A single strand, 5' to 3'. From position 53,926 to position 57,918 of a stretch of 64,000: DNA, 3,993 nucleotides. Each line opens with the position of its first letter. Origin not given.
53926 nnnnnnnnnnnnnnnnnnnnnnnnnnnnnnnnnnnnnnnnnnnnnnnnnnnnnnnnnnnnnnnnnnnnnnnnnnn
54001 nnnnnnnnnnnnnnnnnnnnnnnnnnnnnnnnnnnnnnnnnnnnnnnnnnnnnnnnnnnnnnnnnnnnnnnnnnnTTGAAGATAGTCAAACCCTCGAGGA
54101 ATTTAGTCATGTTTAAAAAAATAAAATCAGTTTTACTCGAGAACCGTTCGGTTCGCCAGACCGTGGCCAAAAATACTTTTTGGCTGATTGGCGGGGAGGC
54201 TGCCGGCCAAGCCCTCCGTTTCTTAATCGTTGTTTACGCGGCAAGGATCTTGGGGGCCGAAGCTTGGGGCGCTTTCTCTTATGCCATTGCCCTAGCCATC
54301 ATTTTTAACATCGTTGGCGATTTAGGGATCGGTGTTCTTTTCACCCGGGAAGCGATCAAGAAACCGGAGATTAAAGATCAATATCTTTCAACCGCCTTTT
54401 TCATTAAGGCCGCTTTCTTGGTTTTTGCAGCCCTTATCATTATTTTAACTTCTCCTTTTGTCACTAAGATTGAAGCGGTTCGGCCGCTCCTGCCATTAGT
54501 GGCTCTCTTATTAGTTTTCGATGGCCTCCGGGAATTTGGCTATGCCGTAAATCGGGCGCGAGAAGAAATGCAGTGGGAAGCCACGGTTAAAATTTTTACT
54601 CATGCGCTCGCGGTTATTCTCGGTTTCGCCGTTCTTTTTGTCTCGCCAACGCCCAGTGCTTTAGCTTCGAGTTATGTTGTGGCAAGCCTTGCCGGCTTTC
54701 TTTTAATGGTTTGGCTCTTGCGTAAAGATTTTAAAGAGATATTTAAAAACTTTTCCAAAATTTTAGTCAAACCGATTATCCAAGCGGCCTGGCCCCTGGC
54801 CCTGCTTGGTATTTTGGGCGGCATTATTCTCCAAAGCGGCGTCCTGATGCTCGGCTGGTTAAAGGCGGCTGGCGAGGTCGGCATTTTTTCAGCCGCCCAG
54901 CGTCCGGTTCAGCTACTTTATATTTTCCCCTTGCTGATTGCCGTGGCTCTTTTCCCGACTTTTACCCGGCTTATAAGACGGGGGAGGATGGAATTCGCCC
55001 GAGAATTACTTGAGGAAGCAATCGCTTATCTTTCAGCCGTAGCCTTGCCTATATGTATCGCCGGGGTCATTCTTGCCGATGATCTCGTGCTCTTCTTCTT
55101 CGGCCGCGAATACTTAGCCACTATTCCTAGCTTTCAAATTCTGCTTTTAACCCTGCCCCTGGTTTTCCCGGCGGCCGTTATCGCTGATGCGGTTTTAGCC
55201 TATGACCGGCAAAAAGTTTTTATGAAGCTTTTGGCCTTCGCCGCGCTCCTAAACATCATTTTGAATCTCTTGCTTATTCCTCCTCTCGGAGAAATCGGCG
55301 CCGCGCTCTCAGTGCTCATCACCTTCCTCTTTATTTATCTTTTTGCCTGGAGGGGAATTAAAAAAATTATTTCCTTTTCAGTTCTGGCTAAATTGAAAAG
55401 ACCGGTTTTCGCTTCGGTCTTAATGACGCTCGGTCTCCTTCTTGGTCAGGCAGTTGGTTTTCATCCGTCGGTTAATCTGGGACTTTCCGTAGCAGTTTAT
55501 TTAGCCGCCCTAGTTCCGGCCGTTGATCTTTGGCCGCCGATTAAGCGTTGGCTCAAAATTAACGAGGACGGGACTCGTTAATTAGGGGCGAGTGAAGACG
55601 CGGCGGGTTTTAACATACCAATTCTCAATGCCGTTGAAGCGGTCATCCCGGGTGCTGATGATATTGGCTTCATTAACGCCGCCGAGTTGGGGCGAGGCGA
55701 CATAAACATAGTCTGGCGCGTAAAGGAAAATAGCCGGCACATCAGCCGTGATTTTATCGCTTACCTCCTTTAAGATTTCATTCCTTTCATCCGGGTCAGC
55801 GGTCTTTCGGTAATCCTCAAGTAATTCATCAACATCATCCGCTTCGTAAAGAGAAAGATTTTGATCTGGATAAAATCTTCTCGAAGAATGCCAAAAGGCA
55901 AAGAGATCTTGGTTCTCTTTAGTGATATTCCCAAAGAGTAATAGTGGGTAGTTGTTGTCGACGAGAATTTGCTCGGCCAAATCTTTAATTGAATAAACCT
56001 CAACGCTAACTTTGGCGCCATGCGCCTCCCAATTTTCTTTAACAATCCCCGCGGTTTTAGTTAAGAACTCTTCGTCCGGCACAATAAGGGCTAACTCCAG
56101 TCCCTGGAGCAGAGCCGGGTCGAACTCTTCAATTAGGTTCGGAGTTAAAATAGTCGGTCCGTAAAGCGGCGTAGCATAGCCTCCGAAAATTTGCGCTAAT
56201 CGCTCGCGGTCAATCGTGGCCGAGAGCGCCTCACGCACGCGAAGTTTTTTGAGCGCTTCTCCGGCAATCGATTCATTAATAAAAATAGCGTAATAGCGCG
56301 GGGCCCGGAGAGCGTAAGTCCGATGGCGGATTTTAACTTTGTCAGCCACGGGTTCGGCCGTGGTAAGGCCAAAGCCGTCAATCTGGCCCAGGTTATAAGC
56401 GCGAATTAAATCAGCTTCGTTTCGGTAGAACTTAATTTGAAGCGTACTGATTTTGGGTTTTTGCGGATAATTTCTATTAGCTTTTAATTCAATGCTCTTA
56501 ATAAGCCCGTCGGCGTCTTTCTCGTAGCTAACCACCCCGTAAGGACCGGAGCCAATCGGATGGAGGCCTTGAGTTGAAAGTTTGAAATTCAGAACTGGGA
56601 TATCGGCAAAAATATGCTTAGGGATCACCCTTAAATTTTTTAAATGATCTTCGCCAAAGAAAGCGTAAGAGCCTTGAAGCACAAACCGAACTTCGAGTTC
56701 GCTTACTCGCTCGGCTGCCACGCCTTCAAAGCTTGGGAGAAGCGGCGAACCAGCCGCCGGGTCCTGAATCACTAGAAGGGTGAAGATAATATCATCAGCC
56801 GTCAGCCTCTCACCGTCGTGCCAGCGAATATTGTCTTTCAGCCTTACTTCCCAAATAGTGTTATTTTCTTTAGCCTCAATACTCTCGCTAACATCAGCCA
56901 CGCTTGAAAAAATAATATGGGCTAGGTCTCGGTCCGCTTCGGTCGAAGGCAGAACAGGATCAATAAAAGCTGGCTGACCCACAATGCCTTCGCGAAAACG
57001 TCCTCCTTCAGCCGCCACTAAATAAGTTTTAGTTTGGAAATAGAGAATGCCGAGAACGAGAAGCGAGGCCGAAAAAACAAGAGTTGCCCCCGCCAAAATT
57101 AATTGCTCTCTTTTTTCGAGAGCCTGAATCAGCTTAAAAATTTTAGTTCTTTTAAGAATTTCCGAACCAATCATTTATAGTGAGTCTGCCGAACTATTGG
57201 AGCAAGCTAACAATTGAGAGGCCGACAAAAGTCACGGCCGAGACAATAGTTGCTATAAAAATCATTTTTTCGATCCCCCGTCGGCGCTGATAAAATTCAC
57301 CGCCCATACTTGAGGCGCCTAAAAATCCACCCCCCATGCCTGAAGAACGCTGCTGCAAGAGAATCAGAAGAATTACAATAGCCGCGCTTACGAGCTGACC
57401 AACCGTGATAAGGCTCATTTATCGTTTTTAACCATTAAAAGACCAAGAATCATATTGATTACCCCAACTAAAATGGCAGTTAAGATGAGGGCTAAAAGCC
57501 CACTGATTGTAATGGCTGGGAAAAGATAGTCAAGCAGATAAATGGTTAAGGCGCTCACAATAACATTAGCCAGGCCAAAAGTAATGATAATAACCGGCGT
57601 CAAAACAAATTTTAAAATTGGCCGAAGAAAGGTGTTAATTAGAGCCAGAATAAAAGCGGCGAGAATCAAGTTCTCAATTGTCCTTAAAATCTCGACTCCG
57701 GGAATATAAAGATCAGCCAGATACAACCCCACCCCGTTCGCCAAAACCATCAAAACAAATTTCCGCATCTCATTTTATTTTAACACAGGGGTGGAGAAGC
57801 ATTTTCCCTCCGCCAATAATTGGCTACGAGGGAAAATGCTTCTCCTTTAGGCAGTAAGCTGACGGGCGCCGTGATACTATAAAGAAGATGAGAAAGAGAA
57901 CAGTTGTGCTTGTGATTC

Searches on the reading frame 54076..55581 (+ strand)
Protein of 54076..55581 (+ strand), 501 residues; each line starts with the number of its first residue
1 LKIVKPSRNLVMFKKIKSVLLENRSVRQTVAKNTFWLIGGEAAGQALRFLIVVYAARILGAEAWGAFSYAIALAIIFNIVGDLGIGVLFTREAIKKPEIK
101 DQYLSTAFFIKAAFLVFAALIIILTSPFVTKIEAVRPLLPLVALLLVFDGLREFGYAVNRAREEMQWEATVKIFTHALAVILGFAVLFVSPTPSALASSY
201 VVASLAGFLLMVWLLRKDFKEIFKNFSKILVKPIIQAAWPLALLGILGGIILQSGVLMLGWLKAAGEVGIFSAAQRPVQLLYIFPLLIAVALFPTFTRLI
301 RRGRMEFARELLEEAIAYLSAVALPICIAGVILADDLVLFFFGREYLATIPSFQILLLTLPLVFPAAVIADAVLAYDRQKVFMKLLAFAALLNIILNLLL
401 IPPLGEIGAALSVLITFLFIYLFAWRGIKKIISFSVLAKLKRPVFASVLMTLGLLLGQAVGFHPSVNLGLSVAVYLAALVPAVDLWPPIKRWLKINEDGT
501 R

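Call 10: search_protein_families(library=pfam, proteins=[window:54076-55581:+], max_evalue=0.001)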
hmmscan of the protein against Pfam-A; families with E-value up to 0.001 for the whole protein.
window:54076-55581:+ (501 aa): 4 families
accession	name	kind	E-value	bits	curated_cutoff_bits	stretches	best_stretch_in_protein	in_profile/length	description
PF01943.22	Polysacc_synt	-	4.4e-33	115.3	28.2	1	30-299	1-273/274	Polysaccharide biosynthesis protein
PF13440.11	Polysacc_synt_3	-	4.4e-21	75.8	23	1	56-351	3-293/293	Polysaccharide biosynthesis protein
PF03023.19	MurJ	-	1.5e-08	34.2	27.4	1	110-458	70-427/451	Lipid II flippase MurJ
PF01554.23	MatE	-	5.2e-07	29.9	24.9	1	256-398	17-160/161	MatE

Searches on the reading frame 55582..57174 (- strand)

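Call 10: search_protein_families(library=pfam, proteins=[window:55582-57174:-], max_evalue=0.001)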
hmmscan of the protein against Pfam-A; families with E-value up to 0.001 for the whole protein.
window:55582-57174:- (530 aa): 1 family
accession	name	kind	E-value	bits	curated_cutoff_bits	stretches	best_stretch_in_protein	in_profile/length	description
PF00496.27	SBP_bac_5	-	7.4e-42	144.2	32.4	1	95-341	6-247/368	Bacterial extracellular solute-binding proteins, family 5 Middle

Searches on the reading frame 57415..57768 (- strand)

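Call 47: search_protein_families(library=pfam, proteins=[window:57415-57768:-], max_evalue=0.05)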
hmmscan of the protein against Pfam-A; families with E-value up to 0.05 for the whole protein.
window:57415-57768:- (117 aa): 1 family
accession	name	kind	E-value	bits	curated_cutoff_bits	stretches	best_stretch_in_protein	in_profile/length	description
PF04020.18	Phage_holin_4_2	-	5.7e-20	72.3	28.8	1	3-107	2-105/105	Mycobacterial 4 TMS phage holin, superfamily IV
